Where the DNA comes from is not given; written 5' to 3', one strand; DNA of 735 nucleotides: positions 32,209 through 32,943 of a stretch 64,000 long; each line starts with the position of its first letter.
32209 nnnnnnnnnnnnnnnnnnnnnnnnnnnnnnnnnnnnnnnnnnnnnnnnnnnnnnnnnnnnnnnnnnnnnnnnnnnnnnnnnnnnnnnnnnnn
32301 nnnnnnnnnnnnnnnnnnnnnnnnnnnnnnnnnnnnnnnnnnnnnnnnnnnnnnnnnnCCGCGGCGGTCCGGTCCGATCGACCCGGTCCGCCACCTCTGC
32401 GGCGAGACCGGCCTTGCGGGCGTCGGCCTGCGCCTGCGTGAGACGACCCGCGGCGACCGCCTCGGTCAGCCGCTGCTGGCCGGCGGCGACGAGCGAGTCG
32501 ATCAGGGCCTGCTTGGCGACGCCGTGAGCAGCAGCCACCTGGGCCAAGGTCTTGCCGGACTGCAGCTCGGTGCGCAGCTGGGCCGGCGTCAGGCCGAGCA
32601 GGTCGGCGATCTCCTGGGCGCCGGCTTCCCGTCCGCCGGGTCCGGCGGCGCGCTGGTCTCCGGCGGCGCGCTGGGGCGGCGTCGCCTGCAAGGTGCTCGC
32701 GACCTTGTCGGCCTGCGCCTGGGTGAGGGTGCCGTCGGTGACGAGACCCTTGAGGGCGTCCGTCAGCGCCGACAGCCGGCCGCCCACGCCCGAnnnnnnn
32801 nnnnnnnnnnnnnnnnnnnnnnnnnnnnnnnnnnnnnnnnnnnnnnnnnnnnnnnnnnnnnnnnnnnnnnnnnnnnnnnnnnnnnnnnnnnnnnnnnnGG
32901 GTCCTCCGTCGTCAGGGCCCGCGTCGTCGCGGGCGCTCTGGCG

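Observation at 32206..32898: Secreted protein with three LTxxQ motifs and a His/Gly-rich tail (CpxP/Spy/ZraP-like features) in an actinobacterium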

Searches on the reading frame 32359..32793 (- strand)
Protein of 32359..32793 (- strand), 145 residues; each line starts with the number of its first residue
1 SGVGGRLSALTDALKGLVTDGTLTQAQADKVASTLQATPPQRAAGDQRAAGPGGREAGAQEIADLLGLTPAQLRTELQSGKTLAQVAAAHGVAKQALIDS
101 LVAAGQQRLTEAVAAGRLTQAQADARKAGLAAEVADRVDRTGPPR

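Call 53: predict_structure(alignment_id=A3)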
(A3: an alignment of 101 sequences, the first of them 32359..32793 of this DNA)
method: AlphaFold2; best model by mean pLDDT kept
length: 145 residues; sequences in the alignment: 101
mean_pLDDT: 79.7   pTM: 0.56
mean pLDDT of the five models: 79.7, 78.9, 78.5, 75.1, 74.3
residues with pLDDT >= 90: 72; 70-90: 37; 50-70: 19; < 50: 17
segments of 3 or more residues with pLDDT < 50: 38-46, 48-52
pLDDT, mean of each block of 10 residues (from residue 1): 62 76 73 62 49 60 91 91 94 94 93 96 95 91 60
secondary structure, 60 per line:
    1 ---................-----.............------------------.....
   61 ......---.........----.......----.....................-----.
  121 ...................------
elements in order: H4-19 H25-37 H56-66 H70-78 H83-89 H94-114 H120-139

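Call 56: fold_search(model_id=the predicted structure, library=pdb)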
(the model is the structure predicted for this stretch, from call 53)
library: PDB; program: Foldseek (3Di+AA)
matches with E <= 10: 56; with E <= 0.001: 0
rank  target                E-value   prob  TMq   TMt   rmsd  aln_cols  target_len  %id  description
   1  6e6y_A                2.2e+00  0.41  0.30  0.18   9.3        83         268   23  Dieckmann cyclase, NcmC (released 2019-07-31)
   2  6e6t_A                2.6e+00  0.35  0.30  0.17   9.0        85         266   25  Dieckmann cyclase, NcmC, bound to cerulenin (released 2019-07-31)
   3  6e6u_A                3.3e+00  0.23  0.29  0.17   9.3        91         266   25  Variant C89S of Dieckmann cyclase, NcmC (released 2019-07-31)
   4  5mrc_R                3.3e+00  0.12  0.26  0.13  20.6       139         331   12  Structure of the yeast mitochondrial ribosome - Class A (released 2017-02-15)
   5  3tk1_A                3.9e+00  0.08  0.17  0.09  15.0       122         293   18  Crystal structure of a MeaB and Rv1496 ortholog from Mycobacterium thermoresistible bound to GDP (released 2011-10-05)
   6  3tk1_B                4.1e+00  0.14  0.20  0.09  15.3        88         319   19  Crystal structure of a MeaB and Rv1496 ortholog from Mycobacterium thermoresistible bound to GDP (released 2011-10-05)
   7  8i9z_LR               4.4e+00  0.09  0.24  0.23  32.7       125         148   11  Cryo-EM structure of a Chaetomium thermophilum pre-60S ribosomal subunit - State Spb4 (released 2023-05-17)
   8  3sjr_B                4.6e+00  0.06  0.23  0.27  16.2       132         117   13  Crystal structure of conserved unkown function protein CV_1783 from Chromobacterium violaceum ATCC 12472 (released 2011-07-06)
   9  4gfq                  4.9e+00  0.28  0.29  0.23   9.5        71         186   17  2.65 Angstrom Resolution Crystal Structure of Ribosome Recycling Factor (frr) from Bacillus anthracis (released 2012-08-15)
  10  5tf3                  4.9e+00  0.07  0.16  0.18  11.8        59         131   14  Crystal Structure of Protein of Unknown Function YPO2564 from Yersinia pestis (released 2016-10-19)
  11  6rxx_Ch               5.2e+00  0.09  0.26  0.25   8.5        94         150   15  Cryo-EM structure of the 90S pre-ribosome (Kre33-Noc4) from Chaetomium thermophilum, state C, Poly-Ala (released 2019-08-14)
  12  6pb9                  5.2e+00  0.08  0.25  0.16  10.0       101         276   14  Crystal structure of unsaturated fatty acid bound ToxT K231A from Vibrio cholerae strain SCE256 (released 2020-01-01)
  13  7y0y_A                5.2e+00  0.06  0.18  0.14   6.8        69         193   20  Crystal structure of Pseudomonas aeruginosa PvrA (SeMet) (released 2023-02-08)
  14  8qpv_F                5.2e+00  0.04  0.16  0.12  10.9        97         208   11  Handover Complex: BAM bound OmpX and extended SurA (released 2024-09-25)
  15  6ivn_C                5.5e+00  0.09  0.24  0.16   8.1        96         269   16  Crystal structure of a membrane protein G264A (released 2019-11-06)
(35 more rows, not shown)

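Call 84: fold_search(model_id=the predicted structure, library=viral)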
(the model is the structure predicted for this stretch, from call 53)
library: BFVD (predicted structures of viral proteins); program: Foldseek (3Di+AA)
matches with E <= 10: 139; with E <= 0.001: 0
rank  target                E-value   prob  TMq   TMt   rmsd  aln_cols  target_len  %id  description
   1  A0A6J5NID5            2.5e-01  0.33  0.27  0.25  20.1       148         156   20  Uncharacterized protein [uncultured Caudovirales phage]
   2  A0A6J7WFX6            6.5e-01  0.21  0.25  0.22  15.5       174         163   13  Uncharacterized protein [uncultured Caudovirales phage]
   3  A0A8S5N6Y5            7.7e-01  0.25  0.25  0.26  18.2       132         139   11  Uncharacterized protein [Myoviridae sp. ct8ME27]
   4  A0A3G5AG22            9.2e-01  0.38  0.29  0.29  17.0       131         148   17  Uncharacterized protein [Solivirus sp.]
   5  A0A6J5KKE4            1.3e+00  0.13  0.24  0.09  18.7       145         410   21  Uncharacterized protein [uncultured Caudovirales phage]
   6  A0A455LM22            1.6e+00  0.07  0.21  0.20  19.9       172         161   14  DUF6378 domain-containing protein [Mycobacterium phage CRB2]
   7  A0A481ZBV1            1.7e+00  0.15  0.26  0.07  10.5       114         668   14  RNA polymerase N 8 kDa subunit [Pithovirus LCPAC403]
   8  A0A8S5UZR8            1.8e+00  0.25  0.33  0.26  16.3       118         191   18  Putative cytoplasmic protein [Myoviridae sp. ctGk74]
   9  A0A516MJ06            2.2e+00  0.11  0.20  0.22  18.9       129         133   11  (no name in the UniProt tables at hand)
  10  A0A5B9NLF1            2.2e+00  0.10  0.19  0.16  12.9        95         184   15  (no name in the UniProt tables at hand)
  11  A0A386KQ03            2.2e+00  0.08  0.23  0.11  22.9       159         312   15  MuF-like minor capsid protein [Microbacterium phage ValentiniPuff]
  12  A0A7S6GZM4            2.4e+00  0.04  0.17  0.06  27.0       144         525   19  (no name in the UniProt tables at hand)
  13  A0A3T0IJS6            2.4e+00  0.04  0.12  0.11  15.8       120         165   18  (no name in the UniProt tables at hand)
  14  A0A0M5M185            2.7e+00  0.08  0.17  0.21  12.8        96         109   16  Uncharacterized protein [Caulobacter phage Percy]
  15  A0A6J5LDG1            2.9e+00  0.09  0.19  0.21   7.4        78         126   20  Lipoprotein [uncultured Caudovirales phage]
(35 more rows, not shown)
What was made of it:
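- Tried and rejected: Foldseek against viral structures gave nothing (call 84).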
